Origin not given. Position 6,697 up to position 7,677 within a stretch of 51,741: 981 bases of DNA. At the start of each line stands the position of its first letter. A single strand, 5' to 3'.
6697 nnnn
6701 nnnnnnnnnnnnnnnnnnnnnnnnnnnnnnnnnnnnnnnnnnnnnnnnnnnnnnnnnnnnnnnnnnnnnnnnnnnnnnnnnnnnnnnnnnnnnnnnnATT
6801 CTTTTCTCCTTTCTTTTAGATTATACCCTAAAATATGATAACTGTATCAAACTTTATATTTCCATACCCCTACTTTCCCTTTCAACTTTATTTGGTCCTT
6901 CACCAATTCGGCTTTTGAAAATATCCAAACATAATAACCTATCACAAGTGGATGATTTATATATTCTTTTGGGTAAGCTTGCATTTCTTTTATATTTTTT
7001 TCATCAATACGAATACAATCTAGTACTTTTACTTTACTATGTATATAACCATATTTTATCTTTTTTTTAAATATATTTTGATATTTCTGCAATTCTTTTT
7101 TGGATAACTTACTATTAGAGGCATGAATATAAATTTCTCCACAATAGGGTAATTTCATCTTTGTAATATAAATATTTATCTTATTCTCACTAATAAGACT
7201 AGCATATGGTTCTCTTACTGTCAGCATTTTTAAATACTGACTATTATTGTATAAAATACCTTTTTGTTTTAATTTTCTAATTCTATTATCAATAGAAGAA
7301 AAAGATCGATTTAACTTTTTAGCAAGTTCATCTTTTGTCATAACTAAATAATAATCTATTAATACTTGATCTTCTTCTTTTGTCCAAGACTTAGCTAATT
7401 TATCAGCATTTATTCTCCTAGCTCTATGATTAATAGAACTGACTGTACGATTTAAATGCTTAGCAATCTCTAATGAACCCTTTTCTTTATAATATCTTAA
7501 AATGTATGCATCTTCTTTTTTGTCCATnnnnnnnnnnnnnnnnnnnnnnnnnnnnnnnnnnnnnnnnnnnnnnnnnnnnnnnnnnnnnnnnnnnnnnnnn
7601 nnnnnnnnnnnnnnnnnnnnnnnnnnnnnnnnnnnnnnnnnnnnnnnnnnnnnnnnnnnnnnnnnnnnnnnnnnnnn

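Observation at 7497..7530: Gene interrupted exactly at an in-frame A_AAA_AAG slippery heptamer; a -1 shift restores the repeat consensus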

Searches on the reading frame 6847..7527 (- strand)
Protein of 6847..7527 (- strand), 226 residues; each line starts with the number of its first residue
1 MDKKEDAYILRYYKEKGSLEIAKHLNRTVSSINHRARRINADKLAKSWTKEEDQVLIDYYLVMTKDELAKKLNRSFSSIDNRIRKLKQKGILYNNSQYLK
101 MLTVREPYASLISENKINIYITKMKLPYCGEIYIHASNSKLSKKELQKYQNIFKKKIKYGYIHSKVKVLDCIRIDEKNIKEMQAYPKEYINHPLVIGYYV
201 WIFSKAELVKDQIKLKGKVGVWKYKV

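Call 3: search_protein_families(library=pfam, proteins=[window:6847-7527:-], max_evalue=0.1)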
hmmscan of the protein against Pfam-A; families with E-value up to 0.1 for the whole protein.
window:6847-7527:- (226 aa): 14 families
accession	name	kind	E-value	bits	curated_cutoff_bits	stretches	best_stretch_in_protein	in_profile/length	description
PF08281.18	Sigma70_r4_2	-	3.9e-06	26.9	25.7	1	6-38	17-49/54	Sigma-70, region 4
PF13412.12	HTH_24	-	0.00021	21.2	21.9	1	63-92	18-47/48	Winged helix-turn-helix DNA-binding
PF08279.18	HTH_11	-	0.00058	20.1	25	1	64-91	17-44/55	HTH domain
PF13921.12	Myb_DNA-bind_6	-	0.0015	19.2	22.9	0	48-72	1-27/60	Myb-like DNA-binding domain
PF00249.37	Myb_DNA-binding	-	0.0047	17.5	24.4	0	46-59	2-15/46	Myb-like DNA-binding domain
PF13936.12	HTH_38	-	0.0047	17.1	27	0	12-34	16-39/44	Helix-turn-helix domain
PF08280.17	HTH_Mga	-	0.011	16.2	23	0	56-87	14-44/59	M protein trans-acting positive regulator (MGA) HTH domain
PF01047.28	MarR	-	0.013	15.8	24.6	0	64-92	19-47/59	MarR family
PF13384.12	HTH_23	-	0.021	15.1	24.6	0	62-90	17-45/50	Homeodomain-like domain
PF01978.25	TrmB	-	0.023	15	25.6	0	62-94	22-54/68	Sugar-specific transcriptional regulator TrmB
PF13518.12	HTH_28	-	0.026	15.1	25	0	66-94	16-46/52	Helix-turn-helix domain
PF21120.3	MCM_WH_arc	-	0.033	14.7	26.1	1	66-99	28-62/63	Archaeal MCM, winged-helix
PF04545.22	Sigma70_r4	-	0.038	14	24.1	0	10-37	15-45/50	Sigma-70, region 4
PF13730.12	HTH_36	-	0.074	13.3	25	0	65-92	28-55/55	Helix-turn-helix domain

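Call 11: find_encoding_contigs(protein=window:6847-7527:-, flank=4000, max_places=10)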
Protein window:6847-7527:- (226 aa): 2 contigs read that carry it; 2 places shown.
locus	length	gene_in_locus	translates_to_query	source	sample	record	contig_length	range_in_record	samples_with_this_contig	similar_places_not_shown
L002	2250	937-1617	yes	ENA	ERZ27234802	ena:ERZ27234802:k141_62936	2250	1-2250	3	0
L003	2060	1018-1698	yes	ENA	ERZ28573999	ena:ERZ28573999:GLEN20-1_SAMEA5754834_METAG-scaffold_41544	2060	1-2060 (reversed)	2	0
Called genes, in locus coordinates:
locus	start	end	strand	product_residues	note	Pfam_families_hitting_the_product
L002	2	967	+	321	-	?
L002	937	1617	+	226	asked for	PF08281:Sigma70_r4_2 (faint)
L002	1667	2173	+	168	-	PF02870:Methyltransf_1N, PF01035:DNA_binding_1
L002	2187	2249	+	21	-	?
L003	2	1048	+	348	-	?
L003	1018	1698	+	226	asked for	PF08281:Sigma70_r4_2 (faint)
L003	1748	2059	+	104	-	?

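Call 30: search_protein_families(library=phrogs, proteins=[P0113], max_evalue=0.01)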
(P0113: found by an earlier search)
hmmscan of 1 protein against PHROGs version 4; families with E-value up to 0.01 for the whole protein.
P0113 (734 aa): 13 families
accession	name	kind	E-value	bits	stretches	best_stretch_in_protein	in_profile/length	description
phrog_323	-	transcription regulation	6.5e-53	181.3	4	59-247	5-195/319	transcriptional regulator, D5-like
phrog_38779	-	unknown function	8.4e-20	71.5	0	508-543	18-53/61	-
phrog_14101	-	transcription regulation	3.2e-18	67.2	2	554-615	5-65/103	transcriptional regulator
phrog_9084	-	DNA, RNA and nucleotide metabolism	6.9e-17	63.1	1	236-405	3-161/187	homing endonuclease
phrog_1891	-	DNA, RNA and nucleotide metabolism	2e-16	61.2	2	108-218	4-109/255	HNH endonuclease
phrog_559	-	DNA, RNA and nucleotide metabolism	3.1e-14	53.7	1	38-414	63-415/607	HNH endonuclease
phrog_11013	-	unknown function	1.2e-13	51.8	1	552-605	29-82/87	-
phrog_21605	-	unknown function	5.3e-12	46.9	1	460-552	39-132/219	-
phrog_3193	-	unknown function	6.5e-11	43.2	1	555-733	33-207/269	-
phrog_2440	-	transcription regulation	0.00024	22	0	503-553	19-75/126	transcriptional regulator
phrog_11302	-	unknown function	0.00049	21.2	0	571-603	21-53/94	-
phrog_23301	-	unknown function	0.004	18.4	0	244-264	61-81/119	-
phrog_16982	-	unknown function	0.0075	17.2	0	553-603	80-130/143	-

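Call 31: search_protein_families(library=ncbifam, proteins=[P0113], max_evalue=0.01)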
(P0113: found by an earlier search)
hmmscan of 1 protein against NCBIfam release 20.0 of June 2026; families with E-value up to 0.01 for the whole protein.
P0113 (734 aa): 1 family
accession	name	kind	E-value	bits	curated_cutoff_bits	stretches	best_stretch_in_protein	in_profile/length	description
TIGR02859.1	spore_sigH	equivalog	0.0011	18.5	294.8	0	552-597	147-192/198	RNA polymerase sporulation sigma factor SigH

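Call 32: search_protein_families(library=padloc, proteins=[P0113], max_evalue=0.01)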
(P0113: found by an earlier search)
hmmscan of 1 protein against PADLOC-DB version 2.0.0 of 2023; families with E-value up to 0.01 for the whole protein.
P0113 (734 aa): 2 families
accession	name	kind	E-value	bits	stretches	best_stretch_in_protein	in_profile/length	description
PDLC01850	CARF3--CARF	-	0.0018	16.2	1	552-603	139-192/209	-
PDLC01434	CasR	-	0.0083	14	1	574-604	145-175/191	"CAS-I,CAS-II,CAS-III,CAS-IV,CAS-V,CAS-VI; associated_signaling"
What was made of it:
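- Tried and rejected: NCBIfam and PADLOC gave only negligible hits (calls 31, 32), so there is no evidence for a known defence system.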

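Call 33: predict_structure(alignment_id=A2)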
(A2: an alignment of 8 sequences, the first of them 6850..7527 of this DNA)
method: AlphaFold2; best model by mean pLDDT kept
length: 226 residues; sequences in the alignment: 8
mean_pLDDT: 83.3   pTM: 0.53
mean pLDDT of the five models: 83.3, 73.2, 71.9, 70.4, 64.2
residues with pLDDT >= 90: 59; 70-90: 140; 50-70: 26; < 50: 1
segments of 3 or more residues with pLDDT < 50: none
pLDDT, mean of each block of 10 residues (from residue 1): 83 88 92 91 84 82 79 89 85 60 89 89 77 89 91 88 88 89 76 83 88 70 59
secondary structure, 60 per line:
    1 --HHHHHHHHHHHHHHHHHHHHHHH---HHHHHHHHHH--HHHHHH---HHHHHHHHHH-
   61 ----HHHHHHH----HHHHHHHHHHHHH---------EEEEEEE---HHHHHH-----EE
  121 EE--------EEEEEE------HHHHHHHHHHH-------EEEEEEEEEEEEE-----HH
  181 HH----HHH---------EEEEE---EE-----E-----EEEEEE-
elements in order: H3-25 H29-38 H41-46 H50-59 H65-71 H76-88 E98-104 H108-113 E119-122 E131-136 H143-153 E161-173 H179-182 E199-203 E220-225
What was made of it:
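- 6850..7239 (-): The C-terminal ASCH-fold domain, which is lost from the zero-frame product. AlphaFold2 model at pLDDT 83 (call 33).
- On ASCH domain (PUA-like fold): The model has pLDDT 83 (call 33).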

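Call 35: fold_search(model_id=the predicted structure, library=pdb)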
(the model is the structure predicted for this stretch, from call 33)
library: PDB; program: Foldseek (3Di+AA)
matches with E <= 10: 565; with E <= 0.001: 12
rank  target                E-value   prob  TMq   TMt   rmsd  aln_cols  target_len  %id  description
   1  2e5o_MODEL_1_A        7.9e-09  1.00  0.46  0.64   3.5       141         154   20  'Solution structure of the TRIP_4C domain of target of activating signal cointegrator 1 (released 2008-01-01)
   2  9kyl_A                3.0e-08  1.00  0.43  0.68   3.9       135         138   21  Crystal structure of human TRIP4 in complex with 11bp dsDNA (released 2025-08-20)
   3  8yfi_A                4.9e-08  1.00  0.45  0.68   3.2       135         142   21  TRIP4 ASCH domain in complex with a 12bp dsDNA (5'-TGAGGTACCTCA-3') (released 2024-06-26)
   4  8yew                  5.2e-08  1.00  0.43  0.63   4.2       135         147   21  TRIP4 ASCH domain in unliganded form (released 2024-06-26)
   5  9kyl_B                6.6e-08  1.00  0.43  0.65   4.3       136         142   21  Crystal structure of human TRIP4 in complex with 11bp dsDNA (released 2025-08-20)
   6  8yfj_A                8.4e-08  1.00  0.45  0.67   3.2       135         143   21  TRIP4 ASCH domain in complex with a 12bp dsDNA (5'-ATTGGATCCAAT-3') (released 2024-06-26)
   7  9kyk                  1.4e-07  1.00  0.43  0.59   3.4       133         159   20  Crystal structure of human TRIP4 (released 2025-08-20)
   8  5y7d                  7.4e-07  1.00  0.46  0.62   4.2       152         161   16  Crystal structure of human Endothelial-overexpressed LPS associated factor 1 (released 2018-08-22)
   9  6kir                  7.4e-07  1.00  0.42  0.58   5.5       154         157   15  High resolution structure of mouse CXorf40A (released 2020-07-22)
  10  8alz_A                1.5e-06  1.00  0.41  0.36   5.1       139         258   20  Cryo-EM structure of ASCC3 in complex with ASC1 (released 2023-03-08)
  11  2dp9                  5.2e-05  1.00  0.36  0.61   3.6       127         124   17  Crystal Structure of Conserved Hypothetical Protein TTHA0113 from Thermus thermophilus HB8 (released 2006-11-08)
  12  1wk2                  3.4e-04  1.00  0.30  0.75   2.7       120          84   16  Crystal structure of a hypothetical protein from thermus thermophilus HB8 (released 2004-11-30)
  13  5y6b_A                2.7e-03  1.00  0.36  0.54   3.6       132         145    8  Crystal structure of ZmASCH Y47F mutant protein from Zymomonas mobilis (released 2018-07-18)
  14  5y6c_A                4.1e-03  1.00  0.35  0.53   3.4       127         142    9  Crystal structure of ZmASCH S128A mutant protein from Zymomonas mobilis (released 2018-07-18)
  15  5guq_A                6.6e-03  1.00  0.36  0.54   3.5       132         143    8  Crystal structure of ASCH from Zymomonas mobilis (released 2017-08-30)
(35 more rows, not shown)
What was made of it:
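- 6850..7239 (-): Foldseek PDB hits to TRIP4 ASCH at 8e-9, and to EOLA1 and ZmASCH (call 35).
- On ASCH domain (PUA-like fold): Foldseek hits to TRIP4 ASCH at E = 8e-9 with target-normalised TM 0.64-0.68, and to EOLA1 and ZmASCH (call 35).
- Checked: The AlphaFold2 model has pLDDT 83 (call 33), and the top Foldseek PDB hits are the TRIP4 ASCH domain at E = 8e-9 (call 35).
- Tried and rejected: A structure prediction and fold search were needed (calls 33, 35).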

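Call 41: search_protein_families(library=pfam, proteins=[L006:828-1508:-, L089:186-455:+], max_evalue=0.01)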
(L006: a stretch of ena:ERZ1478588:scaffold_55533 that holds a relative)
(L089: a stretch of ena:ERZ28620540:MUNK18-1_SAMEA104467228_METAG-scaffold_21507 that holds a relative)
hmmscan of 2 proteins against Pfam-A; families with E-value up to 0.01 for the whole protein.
L006:828-1508:- (226 aa): 1 family
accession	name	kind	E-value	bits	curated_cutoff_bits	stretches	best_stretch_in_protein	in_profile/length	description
PF09479.16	Flg_new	-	2.3e-12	47.3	27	1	38-104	1-65/65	Listeria-Bacteroides repeat domain (List_Bact_rpt)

L089:186-455:+ (89 aa): 0 families
